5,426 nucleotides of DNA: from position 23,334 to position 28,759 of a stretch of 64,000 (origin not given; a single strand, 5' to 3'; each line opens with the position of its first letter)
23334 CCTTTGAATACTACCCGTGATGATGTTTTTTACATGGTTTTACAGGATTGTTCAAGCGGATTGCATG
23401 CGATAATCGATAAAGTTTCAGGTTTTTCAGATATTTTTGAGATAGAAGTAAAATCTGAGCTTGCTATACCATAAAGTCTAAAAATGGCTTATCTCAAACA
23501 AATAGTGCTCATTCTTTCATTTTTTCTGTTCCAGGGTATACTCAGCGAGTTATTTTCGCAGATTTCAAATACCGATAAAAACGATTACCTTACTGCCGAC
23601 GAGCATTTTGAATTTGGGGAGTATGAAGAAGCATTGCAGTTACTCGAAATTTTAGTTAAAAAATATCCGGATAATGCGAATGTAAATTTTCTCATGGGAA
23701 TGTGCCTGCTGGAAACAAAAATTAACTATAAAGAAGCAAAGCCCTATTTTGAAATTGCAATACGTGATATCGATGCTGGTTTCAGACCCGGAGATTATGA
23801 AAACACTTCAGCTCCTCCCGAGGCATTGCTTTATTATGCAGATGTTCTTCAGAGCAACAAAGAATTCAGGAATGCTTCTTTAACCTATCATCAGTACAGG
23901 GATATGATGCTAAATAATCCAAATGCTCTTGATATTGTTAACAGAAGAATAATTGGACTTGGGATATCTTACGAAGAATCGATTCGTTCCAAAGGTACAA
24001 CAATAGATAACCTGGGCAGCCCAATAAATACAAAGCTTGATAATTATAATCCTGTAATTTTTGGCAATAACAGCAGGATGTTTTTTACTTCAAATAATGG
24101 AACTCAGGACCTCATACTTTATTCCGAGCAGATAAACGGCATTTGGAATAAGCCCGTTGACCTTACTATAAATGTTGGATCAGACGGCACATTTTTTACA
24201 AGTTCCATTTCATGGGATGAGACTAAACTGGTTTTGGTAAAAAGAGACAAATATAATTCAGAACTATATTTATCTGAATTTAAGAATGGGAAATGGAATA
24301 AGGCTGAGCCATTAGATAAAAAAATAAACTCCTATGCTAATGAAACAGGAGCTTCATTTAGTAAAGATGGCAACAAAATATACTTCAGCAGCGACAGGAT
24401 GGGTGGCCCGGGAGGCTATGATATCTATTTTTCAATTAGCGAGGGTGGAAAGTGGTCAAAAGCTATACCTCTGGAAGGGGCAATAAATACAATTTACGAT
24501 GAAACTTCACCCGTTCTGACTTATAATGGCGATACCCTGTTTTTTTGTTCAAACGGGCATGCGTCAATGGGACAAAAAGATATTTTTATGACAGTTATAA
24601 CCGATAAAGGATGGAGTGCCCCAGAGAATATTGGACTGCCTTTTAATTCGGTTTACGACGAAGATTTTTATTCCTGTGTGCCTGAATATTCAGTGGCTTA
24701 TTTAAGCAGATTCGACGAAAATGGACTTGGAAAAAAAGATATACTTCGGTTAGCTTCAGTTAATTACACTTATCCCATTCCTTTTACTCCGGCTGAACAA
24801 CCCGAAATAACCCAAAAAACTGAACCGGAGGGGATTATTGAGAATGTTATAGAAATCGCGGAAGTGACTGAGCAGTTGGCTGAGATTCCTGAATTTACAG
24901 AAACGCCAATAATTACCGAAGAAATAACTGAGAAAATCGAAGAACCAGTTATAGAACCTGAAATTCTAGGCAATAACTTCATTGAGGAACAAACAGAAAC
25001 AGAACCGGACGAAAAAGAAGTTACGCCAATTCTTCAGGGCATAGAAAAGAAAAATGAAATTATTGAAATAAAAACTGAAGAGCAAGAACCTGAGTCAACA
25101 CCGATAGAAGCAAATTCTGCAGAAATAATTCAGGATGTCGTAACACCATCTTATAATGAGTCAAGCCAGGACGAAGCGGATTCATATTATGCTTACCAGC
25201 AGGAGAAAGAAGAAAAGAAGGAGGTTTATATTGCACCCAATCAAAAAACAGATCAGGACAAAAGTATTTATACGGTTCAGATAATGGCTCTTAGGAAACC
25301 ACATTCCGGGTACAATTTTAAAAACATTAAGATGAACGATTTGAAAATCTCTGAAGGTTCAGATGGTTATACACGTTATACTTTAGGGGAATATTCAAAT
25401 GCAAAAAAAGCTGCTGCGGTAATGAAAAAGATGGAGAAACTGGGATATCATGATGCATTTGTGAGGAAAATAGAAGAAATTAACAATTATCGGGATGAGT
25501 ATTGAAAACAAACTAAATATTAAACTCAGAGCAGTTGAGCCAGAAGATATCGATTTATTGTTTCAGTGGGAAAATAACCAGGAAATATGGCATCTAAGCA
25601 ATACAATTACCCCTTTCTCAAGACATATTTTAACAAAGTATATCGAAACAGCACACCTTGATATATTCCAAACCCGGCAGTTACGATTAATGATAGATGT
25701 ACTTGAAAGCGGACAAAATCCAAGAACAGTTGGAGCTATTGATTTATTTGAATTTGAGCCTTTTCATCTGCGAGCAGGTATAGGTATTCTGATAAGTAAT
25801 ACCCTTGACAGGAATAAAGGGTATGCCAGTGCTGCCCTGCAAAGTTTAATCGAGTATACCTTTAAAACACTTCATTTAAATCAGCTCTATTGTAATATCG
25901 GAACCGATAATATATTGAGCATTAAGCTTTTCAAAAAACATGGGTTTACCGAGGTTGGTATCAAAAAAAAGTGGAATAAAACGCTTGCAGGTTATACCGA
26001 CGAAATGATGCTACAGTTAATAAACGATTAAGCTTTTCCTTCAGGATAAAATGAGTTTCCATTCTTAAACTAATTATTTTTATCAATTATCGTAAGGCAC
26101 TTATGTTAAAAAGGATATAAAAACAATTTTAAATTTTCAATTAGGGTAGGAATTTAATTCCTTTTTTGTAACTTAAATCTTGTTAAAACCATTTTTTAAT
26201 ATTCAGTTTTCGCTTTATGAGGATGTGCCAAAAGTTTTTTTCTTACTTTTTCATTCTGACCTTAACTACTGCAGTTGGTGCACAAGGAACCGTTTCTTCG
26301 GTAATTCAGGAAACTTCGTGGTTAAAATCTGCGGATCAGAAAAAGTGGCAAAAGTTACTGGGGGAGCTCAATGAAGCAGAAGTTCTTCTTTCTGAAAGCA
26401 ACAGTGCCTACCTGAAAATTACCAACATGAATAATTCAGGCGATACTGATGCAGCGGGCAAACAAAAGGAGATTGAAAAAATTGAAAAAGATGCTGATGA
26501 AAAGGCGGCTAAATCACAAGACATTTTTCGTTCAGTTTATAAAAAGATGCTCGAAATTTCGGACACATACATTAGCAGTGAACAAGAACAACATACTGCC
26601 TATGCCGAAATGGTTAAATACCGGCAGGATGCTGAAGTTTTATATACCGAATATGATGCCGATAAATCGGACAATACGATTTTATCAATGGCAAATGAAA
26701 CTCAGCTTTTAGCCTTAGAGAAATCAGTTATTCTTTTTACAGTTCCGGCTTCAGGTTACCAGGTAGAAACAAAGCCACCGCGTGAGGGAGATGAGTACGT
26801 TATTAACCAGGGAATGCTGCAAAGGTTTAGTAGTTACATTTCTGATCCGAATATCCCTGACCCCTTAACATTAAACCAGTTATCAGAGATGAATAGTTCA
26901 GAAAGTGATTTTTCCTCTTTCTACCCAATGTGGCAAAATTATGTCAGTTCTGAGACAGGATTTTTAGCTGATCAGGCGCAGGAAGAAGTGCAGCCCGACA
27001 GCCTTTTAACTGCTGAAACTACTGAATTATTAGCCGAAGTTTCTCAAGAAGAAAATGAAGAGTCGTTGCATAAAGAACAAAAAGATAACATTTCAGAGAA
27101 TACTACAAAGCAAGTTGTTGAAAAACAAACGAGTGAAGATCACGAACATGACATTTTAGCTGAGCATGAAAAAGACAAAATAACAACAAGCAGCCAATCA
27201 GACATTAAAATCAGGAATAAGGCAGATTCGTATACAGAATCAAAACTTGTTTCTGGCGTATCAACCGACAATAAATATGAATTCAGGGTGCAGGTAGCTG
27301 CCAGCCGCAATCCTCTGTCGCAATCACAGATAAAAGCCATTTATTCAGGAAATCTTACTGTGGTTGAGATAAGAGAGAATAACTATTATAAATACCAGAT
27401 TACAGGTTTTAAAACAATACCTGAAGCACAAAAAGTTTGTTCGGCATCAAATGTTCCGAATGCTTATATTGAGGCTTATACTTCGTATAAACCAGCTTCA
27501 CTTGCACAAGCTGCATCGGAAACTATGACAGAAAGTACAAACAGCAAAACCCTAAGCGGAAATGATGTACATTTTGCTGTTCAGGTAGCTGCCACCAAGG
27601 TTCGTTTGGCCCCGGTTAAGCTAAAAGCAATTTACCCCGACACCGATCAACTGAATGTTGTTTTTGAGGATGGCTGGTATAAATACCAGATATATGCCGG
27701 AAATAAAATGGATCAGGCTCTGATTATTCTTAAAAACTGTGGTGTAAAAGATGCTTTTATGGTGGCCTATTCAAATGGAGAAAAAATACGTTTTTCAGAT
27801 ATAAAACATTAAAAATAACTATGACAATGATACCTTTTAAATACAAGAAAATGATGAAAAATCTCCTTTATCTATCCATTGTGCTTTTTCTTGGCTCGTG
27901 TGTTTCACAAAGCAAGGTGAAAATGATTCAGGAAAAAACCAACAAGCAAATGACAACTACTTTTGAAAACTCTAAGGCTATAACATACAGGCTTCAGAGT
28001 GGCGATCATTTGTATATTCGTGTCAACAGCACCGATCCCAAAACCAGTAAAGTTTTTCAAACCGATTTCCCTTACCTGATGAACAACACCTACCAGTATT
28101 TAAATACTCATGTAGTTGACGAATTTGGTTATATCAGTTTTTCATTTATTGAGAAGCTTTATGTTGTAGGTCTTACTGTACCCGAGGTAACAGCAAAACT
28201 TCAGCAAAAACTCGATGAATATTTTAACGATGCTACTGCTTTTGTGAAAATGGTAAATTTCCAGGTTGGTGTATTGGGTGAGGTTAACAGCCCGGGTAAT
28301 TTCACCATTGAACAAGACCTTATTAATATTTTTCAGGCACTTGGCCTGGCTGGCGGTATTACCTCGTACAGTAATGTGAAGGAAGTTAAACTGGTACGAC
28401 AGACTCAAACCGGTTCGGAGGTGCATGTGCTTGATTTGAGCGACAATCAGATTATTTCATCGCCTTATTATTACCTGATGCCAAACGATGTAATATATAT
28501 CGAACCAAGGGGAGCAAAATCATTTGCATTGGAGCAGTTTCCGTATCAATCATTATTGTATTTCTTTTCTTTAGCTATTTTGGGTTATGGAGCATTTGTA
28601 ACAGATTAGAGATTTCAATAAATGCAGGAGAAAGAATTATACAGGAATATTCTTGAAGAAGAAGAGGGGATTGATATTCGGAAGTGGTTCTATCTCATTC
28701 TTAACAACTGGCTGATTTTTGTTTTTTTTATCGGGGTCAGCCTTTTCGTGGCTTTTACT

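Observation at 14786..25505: Five tandem PorE-like paralogs that differ essentially only in their C-terminal envelope anchor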

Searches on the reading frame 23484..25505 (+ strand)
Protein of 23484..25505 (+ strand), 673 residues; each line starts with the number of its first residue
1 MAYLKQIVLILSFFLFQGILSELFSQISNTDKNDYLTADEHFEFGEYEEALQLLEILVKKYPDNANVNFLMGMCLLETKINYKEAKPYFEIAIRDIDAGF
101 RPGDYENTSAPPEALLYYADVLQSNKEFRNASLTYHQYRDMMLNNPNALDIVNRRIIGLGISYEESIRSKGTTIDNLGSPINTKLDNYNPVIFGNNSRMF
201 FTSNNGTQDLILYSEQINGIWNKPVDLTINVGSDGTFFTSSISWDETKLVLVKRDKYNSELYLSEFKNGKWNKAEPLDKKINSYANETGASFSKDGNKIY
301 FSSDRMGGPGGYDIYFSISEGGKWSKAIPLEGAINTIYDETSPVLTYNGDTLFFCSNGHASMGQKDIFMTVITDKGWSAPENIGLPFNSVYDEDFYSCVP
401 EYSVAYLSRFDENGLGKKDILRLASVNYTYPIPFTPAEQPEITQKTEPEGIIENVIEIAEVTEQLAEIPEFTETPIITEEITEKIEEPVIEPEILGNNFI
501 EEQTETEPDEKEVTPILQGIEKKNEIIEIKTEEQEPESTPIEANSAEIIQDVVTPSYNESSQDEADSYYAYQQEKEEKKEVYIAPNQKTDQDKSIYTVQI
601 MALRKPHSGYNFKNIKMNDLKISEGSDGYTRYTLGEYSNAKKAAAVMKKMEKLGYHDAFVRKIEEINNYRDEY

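Call 3: search_protein_families(library=pfam, proteins=[window:23484-25505:+], max_evalue=0.01)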
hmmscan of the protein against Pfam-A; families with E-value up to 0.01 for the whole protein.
window:23484-25505:+ (673 aa): 8 families
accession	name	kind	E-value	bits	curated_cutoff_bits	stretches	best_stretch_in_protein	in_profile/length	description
PF07676.18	PD40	-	1.7e-15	57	20.9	1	281-315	5-37/38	WD40-like Beta Propeller Repeat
PF12895.13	ANAPC3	-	3.8e-06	27.5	27.2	1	22-85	14-75/82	Anaphase-promoting complex, cyclosome, subunit 3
PF13428.12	TPR_14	-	1.3e-05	25.9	23.5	1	37-71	7-41/44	Tetratricopeptide repeat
PF13432.12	TPR_16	-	1.3e-05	25.9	32.7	1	35-93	1-58/65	Tetratricopeptide repeat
PF14559.12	TPR_19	-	5.2e-05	23.9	25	1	42-85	2-44/68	Tetratricopeptide repeat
PF14853.12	Fis1_TPR_C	-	0.00016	22.2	25.3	1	35-73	5-43/53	Fis1 C-terminal tetratricopeptide repeat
PF13174.12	TPR_6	-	0.00051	21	26.3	0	42-63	11-32/33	Tetratricopeptide repeat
PF05036.18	SPOR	-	0.0033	18.2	21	0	597-662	6-76/76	SPOR domain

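Call 5: search_protein_families(library=ncbifam, proteins=[window:23484-25505:+], max_evalue=0.01)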
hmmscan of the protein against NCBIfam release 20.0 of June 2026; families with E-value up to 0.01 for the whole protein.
window:23484-25505:+ (673 aa): 9 families
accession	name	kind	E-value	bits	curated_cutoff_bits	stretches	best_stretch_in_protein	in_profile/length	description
NF053607.1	CHU_0125_OmpA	equivalog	2.8e-35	121.9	620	1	34-422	22-409/639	CHU_0125 family OmpA-like outer membrane integrity protein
NF052230.1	T9SS_PorE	exception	9.3e-26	90.2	600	1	209-393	198-386/648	PorE family type IX secretion system protein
TIGR02800.1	propeller_TolB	equivalog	1.1e-09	37.7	343.15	1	234-369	234-351/418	Tol-Pal system beta propeller repeat protein TolB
NF040959.1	MamA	equivalog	0.00015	21.3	200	1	44-93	118-166/204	magnetosome protein MamA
TIGR02795.1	tol_pal_ybgF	equivalog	0.00017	22.2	90.1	1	32-137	3-101/119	tol-pal system protein YbgF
TIGR02552.1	LcrH_SycD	equivalog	0.0025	17.5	104.8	0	35-93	22-79/136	SycD/LcrH family type III secretion system chaperone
NF002183.0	PRK01029.1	equivalog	0.0035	16.4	405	1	235-356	231-345/429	Tol-Pal system protein TolB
TIGR02917.1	PEP_TPR_lipo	equivalog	0.004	15.1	312.2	0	36-93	436-492/899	XrtA/PEP-CTERM system TPR-repeat protein PrsT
NF003124.0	PRK04043.1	equivalog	0.0071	15.2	428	1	231-310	229-302/419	Tol-Pal system protein TolB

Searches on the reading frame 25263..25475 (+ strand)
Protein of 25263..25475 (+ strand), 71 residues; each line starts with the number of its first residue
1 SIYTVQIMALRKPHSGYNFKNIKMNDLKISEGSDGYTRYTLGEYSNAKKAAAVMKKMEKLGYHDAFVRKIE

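Call 38: search_protein_families(library=pfam, alignment_id=A5, max_evalue=0.01)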
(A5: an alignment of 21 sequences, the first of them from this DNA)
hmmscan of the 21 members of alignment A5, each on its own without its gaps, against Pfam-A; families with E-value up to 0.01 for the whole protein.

A. member 1, seq(71 aa): 1 family
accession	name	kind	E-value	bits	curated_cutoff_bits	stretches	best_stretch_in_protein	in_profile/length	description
PF05036.18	SPOR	-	5.5e-05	23.9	21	1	5-69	7-76/76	SPOR domain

B. families by the number of members that match (of 21 scanned): 2 families
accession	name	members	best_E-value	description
PF05036.18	SPOR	18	2.7e-06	SPOR domain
PF20259.3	tRNA_Me_trans_M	1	0.004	tRNA methyl transferase PRC-barrel domain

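Call 39: search_solved_structures(query=A5, max_evalue=1)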
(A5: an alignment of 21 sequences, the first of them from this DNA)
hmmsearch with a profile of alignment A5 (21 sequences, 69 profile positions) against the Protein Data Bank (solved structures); distinct sequences matched with E-value up to 1: 3.
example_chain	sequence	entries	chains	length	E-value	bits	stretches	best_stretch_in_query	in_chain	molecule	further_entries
1x60_A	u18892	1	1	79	0.00048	23.4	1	2-65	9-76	Sporulation-specific N-acetylmuramoyl-L-alanine amidase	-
1uta_A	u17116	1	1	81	0.068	16.5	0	28-62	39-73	CELL DIVISION PROTEIN FTSN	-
9grx_2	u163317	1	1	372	0.33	14.3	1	33-66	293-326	Photosynthetic NDH subunit of subcomplex B 2, chloroplastic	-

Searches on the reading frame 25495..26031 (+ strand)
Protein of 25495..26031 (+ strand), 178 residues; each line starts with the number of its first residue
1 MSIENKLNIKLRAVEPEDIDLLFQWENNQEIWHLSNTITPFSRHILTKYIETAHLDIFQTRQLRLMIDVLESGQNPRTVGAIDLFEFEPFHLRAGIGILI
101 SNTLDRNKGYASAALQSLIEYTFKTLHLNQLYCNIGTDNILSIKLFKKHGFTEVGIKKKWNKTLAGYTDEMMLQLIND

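Call 3: search_protein_families(library=pfam, proteins=[window:25495-26031:+], max_evalue=0.01)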
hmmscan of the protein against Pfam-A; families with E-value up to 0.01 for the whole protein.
window:25495-26031:+ (178 aa): 4 families
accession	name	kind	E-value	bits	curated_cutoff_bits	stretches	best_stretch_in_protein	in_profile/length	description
PF13302.13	Acetyltransf_3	-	1.2e-18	68.6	25.4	1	9-152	2-138/138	Acetyltransferase (GNAT) domain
PF13420.13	Acetyltransf_4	-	8.6e-11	42.5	24.3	1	11-172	1-155/155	Acetyltransferase (GNAT) domain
PF00583.31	Acetyltransf_1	-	1.5e-06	28.9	20.7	1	61-151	31-116/116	Acetyltransferase (GNAT) family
PF13523.12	Acetyltransf_8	-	3.7e-05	23.8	27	1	94-155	80-141/145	Acetyltransferase (GNAT) domain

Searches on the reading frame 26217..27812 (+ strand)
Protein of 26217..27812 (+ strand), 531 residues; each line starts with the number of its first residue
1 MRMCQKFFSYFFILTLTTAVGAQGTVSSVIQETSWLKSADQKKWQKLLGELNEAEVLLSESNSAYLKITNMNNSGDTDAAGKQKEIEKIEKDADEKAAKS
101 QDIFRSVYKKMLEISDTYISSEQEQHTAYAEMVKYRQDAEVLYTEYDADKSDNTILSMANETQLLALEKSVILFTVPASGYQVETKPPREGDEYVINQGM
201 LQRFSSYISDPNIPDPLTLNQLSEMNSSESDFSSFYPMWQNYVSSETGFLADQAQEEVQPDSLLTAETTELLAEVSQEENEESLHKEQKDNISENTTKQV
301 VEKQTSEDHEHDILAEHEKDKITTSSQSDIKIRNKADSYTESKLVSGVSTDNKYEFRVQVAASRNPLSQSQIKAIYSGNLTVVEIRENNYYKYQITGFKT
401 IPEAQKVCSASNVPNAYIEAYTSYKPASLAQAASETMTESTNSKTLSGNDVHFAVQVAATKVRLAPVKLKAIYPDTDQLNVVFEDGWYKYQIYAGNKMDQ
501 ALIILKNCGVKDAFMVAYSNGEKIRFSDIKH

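Call 3: search_protein_families(library=pfam, proteins=[window:26217-27812:+], max_evalue=0.01)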
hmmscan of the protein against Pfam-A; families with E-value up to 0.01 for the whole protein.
window:26217-27812:+ (531 aa): 1 family
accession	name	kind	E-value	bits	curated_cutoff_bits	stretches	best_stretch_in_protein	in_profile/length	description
PF05036.18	SPOR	-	0.0016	19.2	21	0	355-409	4-62/76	SPOR domain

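Call 5: search_protein_families(library=ncbifam, proteins=[window:26217-27812:+], max_evalue=0.01)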
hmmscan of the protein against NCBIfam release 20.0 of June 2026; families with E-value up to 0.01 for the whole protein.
window:26217-27812:+ (531 aa): 1 family
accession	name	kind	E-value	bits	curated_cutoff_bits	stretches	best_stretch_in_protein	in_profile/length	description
TIGR04147.1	GGGPS_Halobact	equivalog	0.0012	18.7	300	1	52-182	67-193/229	phosphoglycerol geranylgeranyltransferase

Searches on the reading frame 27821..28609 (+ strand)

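Call 26: search_protein_families(library=pfam, proteins=[window:27821-28609:+], max_evalue=0.00001)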
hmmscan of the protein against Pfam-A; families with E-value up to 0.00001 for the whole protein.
window:27821-28609:+ (262 aa): 3 families
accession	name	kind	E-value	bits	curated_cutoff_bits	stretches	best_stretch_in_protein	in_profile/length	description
PF02563.21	Poly_export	-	3.7e-13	49.9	28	1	55-144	6-76/77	Polysaccharide biosynthesis/export protein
PF22461.2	SLBB_2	-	1.3e-08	35.3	27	1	149-227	3-79/79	SLBB domain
PF10531.15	SLBB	-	6.3e-07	29.6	27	1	149-200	2-51/55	SLBB domain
